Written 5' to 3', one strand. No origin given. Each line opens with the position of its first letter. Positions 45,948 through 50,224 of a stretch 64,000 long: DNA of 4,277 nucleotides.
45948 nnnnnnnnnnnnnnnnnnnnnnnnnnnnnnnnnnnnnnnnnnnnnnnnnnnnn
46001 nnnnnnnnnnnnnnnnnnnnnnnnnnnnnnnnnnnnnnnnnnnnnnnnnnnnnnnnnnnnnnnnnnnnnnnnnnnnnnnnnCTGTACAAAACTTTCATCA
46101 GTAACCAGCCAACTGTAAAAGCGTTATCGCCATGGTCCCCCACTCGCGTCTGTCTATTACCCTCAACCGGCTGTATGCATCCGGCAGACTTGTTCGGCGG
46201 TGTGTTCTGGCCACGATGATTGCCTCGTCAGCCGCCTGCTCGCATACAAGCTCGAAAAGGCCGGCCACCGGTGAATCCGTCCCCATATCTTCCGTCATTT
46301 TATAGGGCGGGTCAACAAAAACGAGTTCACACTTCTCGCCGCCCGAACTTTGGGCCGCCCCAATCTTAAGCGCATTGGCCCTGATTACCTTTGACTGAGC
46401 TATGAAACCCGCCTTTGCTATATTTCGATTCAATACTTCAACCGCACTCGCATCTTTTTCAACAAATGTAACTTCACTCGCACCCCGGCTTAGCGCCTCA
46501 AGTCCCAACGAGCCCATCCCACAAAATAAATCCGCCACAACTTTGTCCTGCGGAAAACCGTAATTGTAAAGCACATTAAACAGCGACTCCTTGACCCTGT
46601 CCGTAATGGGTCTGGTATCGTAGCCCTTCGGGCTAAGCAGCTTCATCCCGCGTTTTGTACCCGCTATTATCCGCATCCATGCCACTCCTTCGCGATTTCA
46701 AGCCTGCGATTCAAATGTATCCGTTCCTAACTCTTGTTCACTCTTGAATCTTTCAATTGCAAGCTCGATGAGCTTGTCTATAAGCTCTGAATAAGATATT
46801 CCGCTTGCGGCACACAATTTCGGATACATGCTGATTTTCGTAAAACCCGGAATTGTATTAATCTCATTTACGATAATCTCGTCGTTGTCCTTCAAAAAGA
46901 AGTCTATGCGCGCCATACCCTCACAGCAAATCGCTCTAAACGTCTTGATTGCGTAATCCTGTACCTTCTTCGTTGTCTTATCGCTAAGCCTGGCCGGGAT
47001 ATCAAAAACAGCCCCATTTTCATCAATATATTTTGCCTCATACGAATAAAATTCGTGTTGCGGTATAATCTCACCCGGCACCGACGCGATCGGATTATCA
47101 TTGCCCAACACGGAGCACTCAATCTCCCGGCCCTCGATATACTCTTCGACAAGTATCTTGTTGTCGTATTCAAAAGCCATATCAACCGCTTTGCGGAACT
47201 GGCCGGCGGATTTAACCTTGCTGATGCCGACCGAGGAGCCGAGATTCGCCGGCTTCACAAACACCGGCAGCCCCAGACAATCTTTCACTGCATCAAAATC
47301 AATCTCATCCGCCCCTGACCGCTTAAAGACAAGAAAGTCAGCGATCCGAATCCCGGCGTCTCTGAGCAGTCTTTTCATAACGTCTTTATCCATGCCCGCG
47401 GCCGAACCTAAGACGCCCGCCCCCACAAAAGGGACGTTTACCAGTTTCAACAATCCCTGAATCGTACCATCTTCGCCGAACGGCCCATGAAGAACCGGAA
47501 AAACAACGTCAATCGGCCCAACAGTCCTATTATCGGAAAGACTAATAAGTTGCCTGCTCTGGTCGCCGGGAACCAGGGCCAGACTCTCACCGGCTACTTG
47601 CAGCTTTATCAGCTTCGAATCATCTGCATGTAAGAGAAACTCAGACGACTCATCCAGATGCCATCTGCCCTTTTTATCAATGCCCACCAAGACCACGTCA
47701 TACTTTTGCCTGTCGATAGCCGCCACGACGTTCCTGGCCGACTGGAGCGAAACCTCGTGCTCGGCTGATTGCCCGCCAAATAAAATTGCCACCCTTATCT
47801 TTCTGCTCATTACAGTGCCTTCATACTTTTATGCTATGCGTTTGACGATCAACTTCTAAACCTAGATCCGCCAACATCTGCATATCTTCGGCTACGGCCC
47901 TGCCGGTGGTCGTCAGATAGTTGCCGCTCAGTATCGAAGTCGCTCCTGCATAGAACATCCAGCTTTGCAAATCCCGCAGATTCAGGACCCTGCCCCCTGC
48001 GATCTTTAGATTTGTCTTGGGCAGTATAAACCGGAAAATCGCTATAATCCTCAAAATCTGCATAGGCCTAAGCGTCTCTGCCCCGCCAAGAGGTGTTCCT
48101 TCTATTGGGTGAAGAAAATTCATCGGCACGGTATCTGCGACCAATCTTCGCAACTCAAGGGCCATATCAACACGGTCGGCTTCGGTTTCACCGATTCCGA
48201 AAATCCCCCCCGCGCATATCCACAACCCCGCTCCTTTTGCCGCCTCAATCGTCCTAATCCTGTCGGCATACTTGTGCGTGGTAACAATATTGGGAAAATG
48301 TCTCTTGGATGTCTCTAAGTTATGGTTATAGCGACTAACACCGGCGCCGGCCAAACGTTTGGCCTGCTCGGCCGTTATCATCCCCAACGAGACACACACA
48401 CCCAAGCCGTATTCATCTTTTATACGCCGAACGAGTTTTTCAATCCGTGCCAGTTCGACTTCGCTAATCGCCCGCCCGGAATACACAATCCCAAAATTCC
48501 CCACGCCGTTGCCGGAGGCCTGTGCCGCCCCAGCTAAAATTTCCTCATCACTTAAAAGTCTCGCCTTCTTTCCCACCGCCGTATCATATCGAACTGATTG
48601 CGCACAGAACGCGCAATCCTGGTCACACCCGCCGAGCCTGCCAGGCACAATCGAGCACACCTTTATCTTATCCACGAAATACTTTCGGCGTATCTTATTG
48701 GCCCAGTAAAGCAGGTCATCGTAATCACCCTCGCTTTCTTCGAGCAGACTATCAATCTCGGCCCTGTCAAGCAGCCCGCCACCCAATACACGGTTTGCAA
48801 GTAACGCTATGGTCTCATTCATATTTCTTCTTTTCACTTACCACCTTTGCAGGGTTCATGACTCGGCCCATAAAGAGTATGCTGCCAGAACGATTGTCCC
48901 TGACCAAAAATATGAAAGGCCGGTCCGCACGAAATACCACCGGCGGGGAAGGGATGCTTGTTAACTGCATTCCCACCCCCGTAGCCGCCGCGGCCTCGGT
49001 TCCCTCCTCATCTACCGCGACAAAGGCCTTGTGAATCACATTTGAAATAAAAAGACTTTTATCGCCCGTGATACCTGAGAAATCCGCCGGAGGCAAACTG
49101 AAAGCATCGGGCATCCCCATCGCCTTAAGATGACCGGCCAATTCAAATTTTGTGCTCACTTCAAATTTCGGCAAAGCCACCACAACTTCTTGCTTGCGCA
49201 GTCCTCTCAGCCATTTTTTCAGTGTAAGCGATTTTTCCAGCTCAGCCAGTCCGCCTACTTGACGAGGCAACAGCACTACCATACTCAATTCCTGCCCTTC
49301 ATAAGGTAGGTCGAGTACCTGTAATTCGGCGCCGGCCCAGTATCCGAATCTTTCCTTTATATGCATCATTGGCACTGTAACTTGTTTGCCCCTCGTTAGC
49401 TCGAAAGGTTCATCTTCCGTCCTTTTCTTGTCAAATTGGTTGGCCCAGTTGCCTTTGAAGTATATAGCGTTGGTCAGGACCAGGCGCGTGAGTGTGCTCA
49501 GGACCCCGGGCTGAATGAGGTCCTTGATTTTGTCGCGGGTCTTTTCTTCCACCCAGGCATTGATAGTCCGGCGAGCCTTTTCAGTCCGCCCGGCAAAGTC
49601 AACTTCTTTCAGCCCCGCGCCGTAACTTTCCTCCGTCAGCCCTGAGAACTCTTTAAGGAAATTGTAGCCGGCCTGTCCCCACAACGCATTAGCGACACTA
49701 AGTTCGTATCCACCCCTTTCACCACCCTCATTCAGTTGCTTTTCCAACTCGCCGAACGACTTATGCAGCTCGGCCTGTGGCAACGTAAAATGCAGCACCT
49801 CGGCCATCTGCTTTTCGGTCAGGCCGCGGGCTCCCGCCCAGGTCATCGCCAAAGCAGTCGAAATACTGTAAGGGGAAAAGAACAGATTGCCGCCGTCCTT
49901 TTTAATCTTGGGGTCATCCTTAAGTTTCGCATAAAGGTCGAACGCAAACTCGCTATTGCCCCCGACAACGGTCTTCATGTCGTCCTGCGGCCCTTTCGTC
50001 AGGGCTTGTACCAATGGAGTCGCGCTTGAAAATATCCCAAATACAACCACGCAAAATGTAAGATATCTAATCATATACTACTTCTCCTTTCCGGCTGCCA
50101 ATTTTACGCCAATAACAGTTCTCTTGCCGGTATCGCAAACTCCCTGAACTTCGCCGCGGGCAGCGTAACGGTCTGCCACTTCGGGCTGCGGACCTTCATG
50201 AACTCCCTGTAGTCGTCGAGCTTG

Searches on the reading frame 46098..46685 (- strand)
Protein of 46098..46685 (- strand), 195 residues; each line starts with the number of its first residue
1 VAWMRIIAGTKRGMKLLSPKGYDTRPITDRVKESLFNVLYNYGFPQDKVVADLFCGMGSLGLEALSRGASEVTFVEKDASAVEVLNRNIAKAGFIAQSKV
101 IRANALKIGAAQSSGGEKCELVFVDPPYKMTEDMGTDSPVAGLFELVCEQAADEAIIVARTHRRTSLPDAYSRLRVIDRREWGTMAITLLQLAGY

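Call 33: search_protein_families(library=pfam, proteins=[window:46098-46685:-], max_evalue=0.0001)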
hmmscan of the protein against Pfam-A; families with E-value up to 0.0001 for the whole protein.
window:46098-46685:- (195 aa): 2 families
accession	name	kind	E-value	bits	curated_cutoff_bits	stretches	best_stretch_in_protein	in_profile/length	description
PF03602.21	Cons_hypoth95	-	7e-42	143.6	24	1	4-190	1-181/182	Conserved hypothetical protein 95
PF05175.20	MTS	-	3.2e-08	33.8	23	1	42-133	30-113/170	Methyltransferase small domain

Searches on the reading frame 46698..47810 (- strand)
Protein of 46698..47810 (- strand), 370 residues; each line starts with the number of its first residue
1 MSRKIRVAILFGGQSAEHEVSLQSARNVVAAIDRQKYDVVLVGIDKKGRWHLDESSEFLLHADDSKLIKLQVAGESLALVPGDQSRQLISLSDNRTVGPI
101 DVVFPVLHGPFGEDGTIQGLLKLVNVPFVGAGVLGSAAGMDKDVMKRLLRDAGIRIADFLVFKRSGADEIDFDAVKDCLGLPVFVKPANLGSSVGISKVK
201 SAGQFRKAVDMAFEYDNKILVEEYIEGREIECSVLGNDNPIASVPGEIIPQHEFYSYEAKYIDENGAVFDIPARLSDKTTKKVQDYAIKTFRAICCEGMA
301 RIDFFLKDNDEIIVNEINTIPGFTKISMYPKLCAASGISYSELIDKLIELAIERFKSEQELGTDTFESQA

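Call 33: search_protein_families(library=pfam, proteins=[window:46698-47810:-], max_evalue=0.0001)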
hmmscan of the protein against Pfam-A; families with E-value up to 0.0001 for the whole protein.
window:46698-47810:- (370 aa): 7 families
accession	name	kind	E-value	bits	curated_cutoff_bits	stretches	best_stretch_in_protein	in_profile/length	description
PF07478.18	Dala_Dala_lig_C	-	2e-77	259.8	24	1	148-349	1-204/204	D-ala D-ala ligase C-terminus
PF01820.27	Dala_Dala_lig_N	-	1.1e-38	132.8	34.6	1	6-131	1-121/121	D-ala D-ala ligase N-terminus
PF02222.28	ATP-grasp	-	4.4e-10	39.9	27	1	148-318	2-160/179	ATP-grasp domain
PF02786.22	CPSase_L_D2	-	1e-08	35.4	19.8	1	141-319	1-178/211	Carbamoyl-phosphate synthase L chain, ATP binding domain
PF13535.11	ATP-grasp_4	-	5.3e-08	33.1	27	1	180-319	2-150/160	ATP-grasp domain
PF02655.19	ATP-grasp_3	-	3.3e-06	27.7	23.2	1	183-318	34-154/160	ATP-grasp domain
PF08443.16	RimK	-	4e-05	23.7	21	0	144-335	6-181/188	RimK-like ATP-grasp domain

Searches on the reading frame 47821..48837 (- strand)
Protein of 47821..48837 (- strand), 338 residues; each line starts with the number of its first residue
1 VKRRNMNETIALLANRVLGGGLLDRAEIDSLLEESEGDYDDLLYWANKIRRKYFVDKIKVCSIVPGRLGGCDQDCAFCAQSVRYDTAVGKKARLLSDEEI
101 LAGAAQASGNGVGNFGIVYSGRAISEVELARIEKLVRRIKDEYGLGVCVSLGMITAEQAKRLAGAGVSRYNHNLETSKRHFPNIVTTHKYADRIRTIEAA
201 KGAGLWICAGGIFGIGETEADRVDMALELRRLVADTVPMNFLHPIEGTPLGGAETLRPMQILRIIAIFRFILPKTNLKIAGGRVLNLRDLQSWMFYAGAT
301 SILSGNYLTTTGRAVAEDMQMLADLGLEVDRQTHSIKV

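Call 33: search_protein_families(library=pfam, proteins=[window:47821-48837:-], max_evalue=0.0001)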
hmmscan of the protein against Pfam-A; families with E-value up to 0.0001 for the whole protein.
window:47821-48837:- (338 aa): 2 families
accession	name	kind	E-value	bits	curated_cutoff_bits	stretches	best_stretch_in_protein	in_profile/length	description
PF06968.18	BATS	-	4.1e-28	97.8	22.2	1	238-328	1-88/88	Biotin and Thiamin Synthesis associated domain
PF04055.27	Radical_SAM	-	1.7e-23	84.1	29.5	1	69-226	5-163/166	Radical SAM superfamily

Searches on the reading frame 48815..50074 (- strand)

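Call 33: search_protein_families(library=pfam, proteins=[window:48815-50074:-], max_evalue=0.0001)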
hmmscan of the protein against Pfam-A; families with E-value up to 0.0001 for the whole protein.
window:48815-50074:- (419 aa): 1 family
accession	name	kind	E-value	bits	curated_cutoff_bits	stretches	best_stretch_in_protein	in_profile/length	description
PF00079.25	Serpin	-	4.7e-127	424.7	27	1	40-408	3-370/370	Serpin (serine protease inhibitor)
